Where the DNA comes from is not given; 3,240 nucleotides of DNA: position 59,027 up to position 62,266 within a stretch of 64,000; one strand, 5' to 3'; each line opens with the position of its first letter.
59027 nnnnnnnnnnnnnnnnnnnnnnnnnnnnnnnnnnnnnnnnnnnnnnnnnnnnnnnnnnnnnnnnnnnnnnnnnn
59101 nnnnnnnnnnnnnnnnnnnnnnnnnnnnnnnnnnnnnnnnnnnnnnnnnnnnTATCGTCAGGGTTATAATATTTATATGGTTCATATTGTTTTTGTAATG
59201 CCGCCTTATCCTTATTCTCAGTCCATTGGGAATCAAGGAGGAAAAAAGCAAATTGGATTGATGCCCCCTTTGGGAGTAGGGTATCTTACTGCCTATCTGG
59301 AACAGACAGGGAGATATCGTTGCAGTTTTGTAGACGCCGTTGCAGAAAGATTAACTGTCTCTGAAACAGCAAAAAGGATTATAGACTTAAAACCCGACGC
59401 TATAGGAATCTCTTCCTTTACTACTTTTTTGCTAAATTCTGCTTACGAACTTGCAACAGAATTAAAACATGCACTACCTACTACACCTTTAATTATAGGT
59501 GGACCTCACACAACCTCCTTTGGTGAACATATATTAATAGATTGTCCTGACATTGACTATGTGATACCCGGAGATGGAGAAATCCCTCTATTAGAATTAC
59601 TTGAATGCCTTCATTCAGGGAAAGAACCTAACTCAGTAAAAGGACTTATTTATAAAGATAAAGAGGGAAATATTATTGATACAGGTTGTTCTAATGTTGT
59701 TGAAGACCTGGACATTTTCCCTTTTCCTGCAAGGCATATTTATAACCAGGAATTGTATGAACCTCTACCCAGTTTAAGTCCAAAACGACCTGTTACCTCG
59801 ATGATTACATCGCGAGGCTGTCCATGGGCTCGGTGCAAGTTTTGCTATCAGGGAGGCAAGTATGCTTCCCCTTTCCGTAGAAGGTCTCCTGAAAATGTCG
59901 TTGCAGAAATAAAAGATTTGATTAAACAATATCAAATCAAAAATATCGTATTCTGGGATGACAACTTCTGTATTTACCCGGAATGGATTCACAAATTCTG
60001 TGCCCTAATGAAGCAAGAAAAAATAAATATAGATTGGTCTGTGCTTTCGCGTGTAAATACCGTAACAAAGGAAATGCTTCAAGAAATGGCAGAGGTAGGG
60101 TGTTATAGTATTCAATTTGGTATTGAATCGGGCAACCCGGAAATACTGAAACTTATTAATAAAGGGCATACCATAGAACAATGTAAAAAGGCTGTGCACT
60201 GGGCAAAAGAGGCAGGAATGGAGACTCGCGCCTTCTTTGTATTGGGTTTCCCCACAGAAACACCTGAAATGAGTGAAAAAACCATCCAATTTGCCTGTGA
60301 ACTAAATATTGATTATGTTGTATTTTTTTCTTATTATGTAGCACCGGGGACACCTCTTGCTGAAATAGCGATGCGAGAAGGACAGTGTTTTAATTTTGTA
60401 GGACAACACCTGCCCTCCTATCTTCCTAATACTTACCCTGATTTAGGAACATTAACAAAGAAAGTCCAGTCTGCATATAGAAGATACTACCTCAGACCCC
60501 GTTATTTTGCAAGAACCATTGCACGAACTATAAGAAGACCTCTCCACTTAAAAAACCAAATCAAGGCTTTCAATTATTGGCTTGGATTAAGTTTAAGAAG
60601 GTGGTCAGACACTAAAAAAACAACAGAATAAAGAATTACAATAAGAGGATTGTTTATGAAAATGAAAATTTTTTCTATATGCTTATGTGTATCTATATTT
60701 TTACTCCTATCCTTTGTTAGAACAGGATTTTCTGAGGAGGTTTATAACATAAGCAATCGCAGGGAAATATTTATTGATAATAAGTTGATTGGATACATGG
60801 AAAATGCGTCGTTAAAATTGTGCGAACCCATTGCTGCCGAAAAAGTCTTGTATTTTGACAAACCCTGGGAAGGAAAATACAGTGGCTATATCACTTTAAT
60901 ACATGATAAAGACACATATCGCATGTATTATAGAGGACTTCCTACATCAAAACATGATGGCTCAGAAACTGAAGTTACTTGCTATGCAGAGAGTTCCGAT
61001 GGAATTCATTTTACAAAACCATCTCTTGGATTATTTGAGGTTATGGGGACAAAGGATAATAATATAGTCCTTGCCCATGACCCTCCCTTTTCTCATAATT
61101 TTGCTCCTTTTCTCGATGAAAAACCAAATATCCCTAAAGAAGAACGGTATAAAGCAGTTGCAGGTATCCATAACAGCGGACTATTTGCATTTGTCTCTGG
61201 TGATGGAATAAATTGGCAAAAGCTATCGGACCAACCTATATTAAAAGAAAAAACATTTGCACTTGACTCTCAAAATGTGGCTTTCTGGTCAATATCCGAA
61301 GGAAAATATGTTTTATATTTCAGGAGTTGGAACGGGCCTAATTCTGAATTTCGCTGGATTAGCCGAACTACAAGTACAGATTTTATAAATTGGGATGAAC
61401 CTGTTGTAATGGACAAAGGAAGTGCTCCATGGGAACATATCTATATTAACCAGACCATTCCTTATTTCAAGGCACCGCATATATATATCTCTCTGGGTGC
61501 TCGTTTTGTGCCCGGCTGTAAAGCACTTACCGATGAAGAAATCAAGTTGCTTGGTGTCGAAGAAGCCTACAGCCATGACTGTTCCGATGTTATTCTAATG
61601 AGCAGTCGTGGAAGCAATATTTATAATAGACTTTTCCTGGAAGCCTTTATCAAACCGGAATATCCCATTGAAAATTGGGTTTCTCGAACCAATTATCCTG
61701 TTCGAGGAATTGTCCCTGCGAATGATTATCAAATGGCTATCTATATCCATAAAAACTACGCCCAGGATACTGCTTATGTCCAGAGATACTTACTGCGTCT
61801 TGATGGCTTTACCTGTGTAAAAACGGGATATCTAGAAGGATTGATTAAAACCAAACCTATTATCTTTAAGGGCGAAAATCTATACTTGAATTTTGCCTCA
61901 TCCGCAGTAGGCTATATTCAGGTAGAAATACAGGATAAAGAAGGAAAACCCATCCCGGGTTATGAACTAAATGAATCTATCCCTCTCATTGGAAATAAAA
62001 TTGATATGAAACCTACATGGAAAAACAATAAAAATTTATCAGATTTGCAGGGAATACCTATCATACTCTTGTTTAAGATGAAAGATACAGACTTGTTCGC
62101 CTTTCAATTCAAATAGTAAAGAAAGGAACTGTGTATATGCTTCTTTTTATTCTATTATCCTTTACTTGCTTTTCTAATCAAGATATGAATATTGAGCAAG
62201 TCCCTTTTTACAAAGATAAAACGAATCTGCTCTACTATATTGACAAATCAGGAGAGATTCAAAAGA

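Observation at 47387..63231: Co-directional cluster of about 16 kb: sigma-54 two-component system coupled to a GT-C/TPR + GT2 + B12-radical-SAM + BNR + esterase module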

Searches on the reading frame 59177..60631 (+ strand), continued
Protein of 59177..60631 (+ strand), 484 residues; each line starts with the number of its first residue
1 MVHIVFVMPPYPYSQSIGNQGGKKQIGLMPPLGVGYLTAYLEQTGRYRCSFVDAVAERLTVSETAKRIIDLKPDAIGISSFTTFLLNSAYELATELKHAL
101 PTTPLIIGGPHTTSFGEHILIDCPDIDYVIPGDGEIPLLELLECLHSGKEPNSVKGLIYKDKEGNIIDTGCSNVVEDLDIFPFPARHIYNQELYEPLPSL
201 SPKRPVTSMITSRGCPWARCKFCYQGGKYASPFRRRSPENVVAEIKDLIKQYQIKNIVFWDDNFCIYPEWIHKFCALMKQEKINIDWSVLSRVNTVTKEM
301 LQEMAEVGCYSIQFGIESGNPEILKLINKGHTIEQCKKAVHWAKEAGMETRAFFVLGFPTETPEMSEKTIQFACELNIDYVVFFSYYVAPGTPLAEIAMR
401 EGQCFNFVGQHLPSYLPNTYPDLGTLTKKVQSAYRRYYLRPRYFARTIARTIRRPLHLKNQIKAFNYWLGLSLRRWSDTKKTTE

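Call 33: search_solved_structures(query=window:59177-60628:+, max_evalue=0.01)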
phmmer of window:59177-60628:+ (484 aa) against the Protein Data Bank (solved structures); distinct sequences matched with E-value up to 0.01: 19.
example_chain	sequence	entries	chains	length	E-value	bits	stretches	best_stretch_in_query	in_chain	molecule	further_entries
6fd2_B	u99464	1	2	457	7.6e-19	71.2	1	176-402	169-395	Putative apramycin biosynthetic oxidoreductase 4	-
9ccb_A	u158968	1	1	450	9.5e-15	57.7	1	106-396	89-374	Radical SAM core domain-containing protein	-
5ul2_A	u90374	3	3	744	4e-12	49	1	32-356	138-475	OxsB protein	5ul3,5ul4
7kdx_A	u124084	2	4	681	4.9e-09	38.8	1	31-278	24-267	Methyltransferase TokK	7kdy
4jc0_A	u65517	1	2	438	8.3e-09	38.1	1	202-393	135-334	Ribosomal protein S12 methylthiotransferase RimO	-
2qgq_A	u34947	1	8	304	9.4e-09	37.9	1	204-393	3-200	Protein TM_1862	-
6iaz_A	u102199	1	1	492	4e-07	32.5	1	295-398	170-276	Histone acetyltransferase, ELP3 family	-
6iad_A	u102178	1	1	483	4.1e-07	32.5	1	295-398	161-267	Histone acetyltransferase, ELP3 family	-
6ia8_A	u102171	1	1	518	4.3e-07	32.4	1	295-398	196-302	Histone acetyltransferase, ELP3 family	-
6wte_A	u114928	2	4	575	4.6e-07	32.3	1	207-394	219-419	B12-binding domain-containing protein | Tryptophan-C2-methyltransferase containing B12-binding domain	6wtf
9n1b_A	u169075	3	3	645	4.1e-06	29.2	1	31-271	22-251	Radical SAM protein | Radical SAM enzyme CysS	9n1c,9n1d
9p2u_A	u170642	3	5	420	1.2e-05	27.7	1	293-394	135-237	Radical S-adenosylmethionine methyltransferase NocN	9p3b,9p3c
1olt_A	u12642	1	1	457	6.6e-05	25.2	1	284-393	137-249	OXYGEN-INDEPENDENT COPROPORPHYRINOGEN III OXIDASE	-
8ptx_C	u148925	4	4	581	0.0011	21.2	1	290-360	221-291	Elongator complex protein 3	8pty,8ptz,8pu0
8avg_C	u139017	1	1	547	0.0016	20.7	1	291-360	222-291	Elongator complex protein 3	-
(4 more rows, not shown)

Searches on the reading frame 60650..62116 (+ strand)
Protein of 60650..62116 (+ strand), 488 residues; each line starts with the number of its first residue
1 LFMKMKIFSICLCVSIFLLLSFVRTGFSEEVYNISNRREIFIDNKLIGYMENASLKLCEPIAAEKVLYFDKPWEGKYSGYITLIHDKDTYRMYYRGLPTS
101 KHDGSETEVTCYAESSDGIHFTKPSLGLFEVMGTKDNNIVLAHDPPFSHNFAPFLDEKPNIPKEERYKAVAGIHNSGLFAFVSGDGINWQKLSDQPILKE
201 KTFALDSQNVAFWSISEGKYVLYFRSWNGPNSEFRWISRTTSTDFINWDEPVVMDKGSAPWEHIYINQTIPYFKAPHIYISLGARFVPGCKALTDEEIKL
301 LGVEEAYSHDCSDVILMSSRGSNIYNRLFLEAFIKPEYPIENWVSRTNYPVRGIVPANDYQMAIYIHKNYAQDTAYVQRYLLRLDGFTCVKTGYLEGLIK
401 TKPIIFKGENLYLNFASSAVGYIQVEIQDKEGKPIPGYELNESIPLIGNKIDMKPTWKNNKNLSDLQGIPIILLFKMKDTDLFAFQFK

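Call 3: search_protein_families(library=pfam, proteins=[window:60650-62116:+], max_evalue=0.01)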
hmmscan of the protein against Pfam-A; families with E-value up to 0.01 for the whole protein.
window:60650-62116:+ (488 aa): 0 families

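Call 4: search_protein_families(library=ncbifam, proteins=[window:60650-62116:+], max_evalue=0.001)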
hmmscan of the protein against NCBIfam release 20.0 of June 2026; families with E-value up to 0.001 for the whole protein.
window:60650-62116:+ (488 aa): 1 family
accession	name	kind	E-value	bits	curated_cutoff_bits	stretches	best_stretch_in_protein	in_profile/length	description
NF052550.1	BManbPhaseBMBP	equivalog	2.7e-05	23.7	450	0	71-131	19-81/296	beta-1,2-mannobiose phosphorylase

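Call 34: search_solved_structures(query=window:60650-62113:+, max_evalue=10)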
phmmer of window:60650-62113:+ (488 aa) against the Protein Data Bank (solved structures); distinct sequences matched with E-value up to 10: 0.

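Call 35: find_homologous_proteins(query=window:60650-62113:+)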
Query window:60650-62113:+ (488 aa): 6441 proteins with E <= 0.001 among 8000 candidates; the best 120 are listed.
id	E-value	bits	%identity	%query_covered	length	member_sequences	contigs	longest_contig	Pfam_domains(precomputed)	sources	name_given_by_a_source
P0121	0.0e+0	1138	100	100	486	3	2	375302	-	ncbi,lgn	-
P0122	5.7e-295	997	86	99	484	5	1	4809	-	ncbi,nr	ncbi:MAG TPA: hypothetical protein PLX23_11300 [Candidatus Hydrogenedens sp.]|nr:hypothetical protei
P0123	1.4e-255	867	74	100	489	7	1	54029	-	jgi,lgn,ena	-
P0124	6.5e-248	841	72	100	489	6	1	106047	-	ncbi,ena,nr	ncbi:MAG TPA: hypothetical protein PLJ10_03680 [Candidatus Hydrogenedens sp.]|nr:hypothetical protei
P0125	6.1e-244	828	72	98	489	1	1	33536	-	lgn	-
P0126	4.2e-242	822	71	100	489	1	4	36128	-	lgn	-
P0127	1.2e-241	821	70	100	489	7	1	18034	-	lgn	-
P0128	2.1e-233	794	68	100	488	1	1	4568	-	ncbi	-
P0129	2.3e-233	793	69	98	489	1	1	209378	-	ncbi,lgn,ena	-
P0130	1.1e-230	785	71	94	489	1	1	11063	-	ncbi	-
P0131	1.3e-202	692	63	97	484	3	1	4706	-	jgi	-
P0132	1.1e-194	666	63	94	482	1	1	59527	-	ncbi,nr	ncbi:MAG: hypothetical protein N3G21_11665 [Candidatus Hydrogenedentes bacterium]|nr:hypothetical pr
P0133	1.4e-194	665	62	94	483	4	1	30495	-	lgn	-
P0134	2.7e-179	615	56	100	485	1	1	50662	-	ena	-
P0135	1.4e-178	613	56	98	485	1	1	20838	-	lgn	-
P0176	2.6e-162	559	51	98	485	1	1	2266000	-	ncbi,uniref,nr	ncbi:glycoside hydrolase family protein [Flavihumibacter profundi]|uniref:hypothetical protein n=1 T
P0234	2.5e-159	549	49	98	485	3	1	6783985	-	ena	-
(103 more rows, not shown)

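Call 43: predict_structure(alignment_id=A2)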
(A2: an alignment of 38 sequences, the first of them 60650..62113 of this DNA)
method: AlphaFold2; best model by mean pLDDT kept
length: 488 residues; sequences in the alignment: 38
mean_pLDDT: 91.8   pTM: 0.88
mean pLDDT of the five models: 91.8, 91.5, 91.2, 89.3, 84.7
residues with pLDDT >= 90: 354; 70-90: 118; 50-70: 13; < 50: 3
segments of 3 or more residues with pLDDT < 50: 25-27
pLDDT, mean of each block of 10 residues (from residue 1): 81 90 60 97 95 97 95 89 95 89 81 97 96 94 85 96 97 89 97 87 72 96 87 87 94 90 88 96 91 90 85 94 90 91 87 94 95 92 97 98 98 98 98 97 98 95 96 99 98
secondary structure, 60 per line:
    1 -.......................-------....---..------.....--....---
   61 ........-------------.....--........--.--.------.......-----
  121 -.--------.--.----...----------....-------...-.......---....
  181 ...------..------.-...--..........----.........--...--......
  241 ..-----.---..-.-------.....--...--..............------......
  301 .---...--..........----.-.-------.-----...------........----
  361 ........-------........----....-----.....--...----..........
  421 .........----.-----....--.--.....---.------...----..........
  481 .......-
elements in order: H2-24 E32-35 E47-51 E54-57 E61-68 E82-86 E89-96 E109-115 E139-141 E152-155 E167-173 E177-183 E205-214 E219-227 E235-242 E263-267 E270-272 E275-288 H295-301 E310-319 E349-356 E361-368 E376-383 E388-391 E397-401 E404-406 E411-429 E449-453 E471-487

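Call 46: fold_search(model_id=the predicted structure, library=pdb)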
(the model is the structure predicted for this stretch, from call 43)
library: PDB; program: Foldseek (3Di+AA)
matches with E <= 10: 847; with E <= 0.001: 232
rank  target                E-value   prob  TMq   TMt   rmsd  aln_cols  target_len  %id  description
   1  7fir_C                4.0e-10  1.00  0.36  0.55  10.4       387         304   16  The crystal structure of beta-1,2-mannobiose phosphorylase in complex with 1,4-mannobiose (released 2022-01-05)
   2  8hcj_A                6.0e-10  1.00  0.37  0.41  17.2       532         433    8  Structure of GH43 family enzyme, Xylan 1, 4 Beta- xylosidase from pseudopedobacter saltans (released 2023-11-15)
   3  5mt2                  7.1e-10  1.00  0.43  0.58   6.2       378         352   11  Glycoside hydrolase BT_0996 (released 2017-03-22)
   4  4ffg_A                7.8e-10  1.00  0.38  0.38  18.1       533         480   12  Crystal Structure of Levan Fructotransferase from Arthrobacter ureafaciens in complex with DFA-IV (released 2012-07-18)
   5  4ffh_A                9.7e-10  1.00  0.37  0.38  17.9       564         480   11  Crystal Structure of Levan Fructotransferase D54N mutant from Arthrobacter ureafaciens in complex with sucrose (released 2012-07-18)
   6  7fip_B                1.6e-09  1.00  0.35  0.53  11.0       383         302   17  The native structure of beta-1,2-mannobiose phosphorylase from Thermoanaerobacter sp. (released 2022-01-05)
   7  8hcj_C                1.6e-09  1.00  0.39  0.43  17.5       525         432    9  Structure of GH43 family enzyme, Xylan 1, 4 Beta- xylosidase from pseudopedobacter saltans (released 2023-11-15)
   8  4ffh_D                1.6e-09  1.00  0.38  0.39  18.3       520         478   12  Crystal Structure of Levan Fructotransferase D54N mutant from Arthrobacter ureafaciens in complex with sucrose (released 2012-07-18)
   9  9gph_B                1.7e-09  1.00  0.37  0.57  10.2       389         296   14  Teth514_1788 1,2-beta-oligomannan phosphorylase in complex with mannose (-1) and phosphate (released 2025-09-17)
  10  7fip_A                1.8e-09  1.00  0.38  0.58   7.9       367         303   17  The native structure of beta-1,2-mannobiose phosphorylase from Thermoanaerobacter sp. (released 2022-01-05)
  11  9gph_A                2.0e-09  1.00  0.38  0.59  10.1       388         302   14  Teth514_1788 1,2-beta-oligomannan phosphorylase in complex with mannose (-1) and phosphate (released 2025-09-17)
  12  4fff_A                2.0e-09  1.00  0.38  0.38  18.4       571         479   11  Crystal Structure of Levan Fructotransferase from Arthrobacter ureafaciens (released 2012-07-18)
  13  4ffi_C                2.2e-09  1.00  0.37  0.38  18.4       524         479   12  Crystal Structure of Levan Fructotransferase D54N mutant from Arthrobacter ureafaciens in complex with levanbiose (released 2012-07-18)
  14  3u75_A                2.8e-09  1.00  0.36  0.34  18.6       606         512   10  Structure of E230A-fructofuranosidase from Schwanniomyces occidentalis complexed with fructosylnystose (released 2012-04-25)
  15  5mui_A                2.9e-09  1.00  0.43  0.57   6.5       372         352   11  Glycoside hydrolase BT_0996 (released 2017-03-22)
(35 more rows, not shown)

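Call 67: find_encoding_contigs(protein=P0176, flank=6000, max_places=1)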
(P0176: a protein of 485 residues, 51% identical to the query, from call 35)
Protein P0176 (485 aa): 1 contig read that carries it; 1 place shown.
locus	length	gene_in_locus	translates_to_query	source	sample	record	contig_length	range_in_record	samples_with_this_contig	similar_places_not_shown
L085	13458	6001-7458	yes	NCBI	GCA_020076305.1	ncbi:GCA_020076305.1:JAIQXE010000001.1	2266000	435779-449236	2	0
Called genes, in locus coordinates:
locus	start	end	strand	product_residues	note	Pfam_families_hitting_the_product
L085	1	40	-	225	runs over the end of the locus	PF02463:SMC_N (weak), PF00005:ABC_tran, PF13304:AAA_21 (faint)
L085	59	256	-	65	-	-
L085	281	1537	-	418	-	PF25989:YknX_C (faint)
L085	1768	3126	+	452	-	PF00072:Response_reg, PF00158:Sigma54_activat, PF14532:Sigma54_activ_2, PF07724:AAA_2 (weak), PF00004:AAA, PF07728:AAA_5, PF25601:AAA_lid_14, PF02954:HTH_8, +1 more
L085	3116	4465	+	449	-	PF02518:HATPase_c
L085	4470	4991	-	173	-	-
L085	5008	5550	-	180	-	PF03729:DUF308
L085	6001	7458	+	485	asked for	-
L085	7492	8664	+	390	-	PF13088:BNR_2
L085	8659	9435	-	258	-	PF02754:CCG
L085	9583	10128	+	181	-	PF04264:YceI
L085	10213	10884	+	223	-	PF01810:LysE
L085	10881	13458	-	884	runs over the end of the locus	PF13620:CarboxypepD_reg (weak), PF13715:CarbopepD_reg_2 (weak), PF00593:TonB_dep_Rec_b-barrel, PF14905:OMP_b-brl_3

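Call 68: find_encoding_contigs(protein=P0234, flank=6000, max_places=1)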
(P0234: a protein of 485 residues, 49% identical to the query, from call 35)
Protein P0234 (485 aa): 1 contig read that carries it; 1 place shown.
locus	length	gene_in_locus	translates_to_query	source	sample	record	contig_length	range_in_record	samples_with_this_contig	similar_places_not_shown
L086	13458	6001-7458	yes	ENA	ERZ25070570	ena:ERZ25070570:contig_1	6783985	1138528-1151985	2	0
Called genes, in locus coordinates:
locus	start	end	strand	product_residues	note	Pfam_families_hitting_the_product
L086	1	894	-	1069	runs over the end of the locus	PF13620:CarboxypepD_reg, PF13715:CarbopepD_reg_2, PF07715:Plug, PF00593:TonB_dep_Rec_b-barrel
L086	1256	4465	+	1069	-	PF13620:CarboxypepD_reg, PF13715:CarbopepD_reg_2, PF07715:Plug, PF00593:TonB_dep_Rec_b-barrel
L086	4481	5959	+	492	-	PF14322:SusD-like_3, PF07980:SusD_RagB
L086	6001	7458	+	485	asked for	-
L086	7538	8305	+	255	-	PF05721:PhyH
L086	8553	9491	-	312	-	PF12833:HTH_18, PF00165:HTH_AraC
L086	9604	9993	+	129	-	PF01042:Ribonuc_L-PSP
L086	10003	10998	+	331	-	PF02737:3HCDH_N, PF00725:3HCDH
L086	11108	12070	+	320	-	PF02737:3HCDH_N, PF00725:3HCDH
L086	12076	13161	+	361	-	PF01244:Peptidase_M19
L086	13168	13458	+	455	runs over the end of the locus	PF04734:Ceramidase_alk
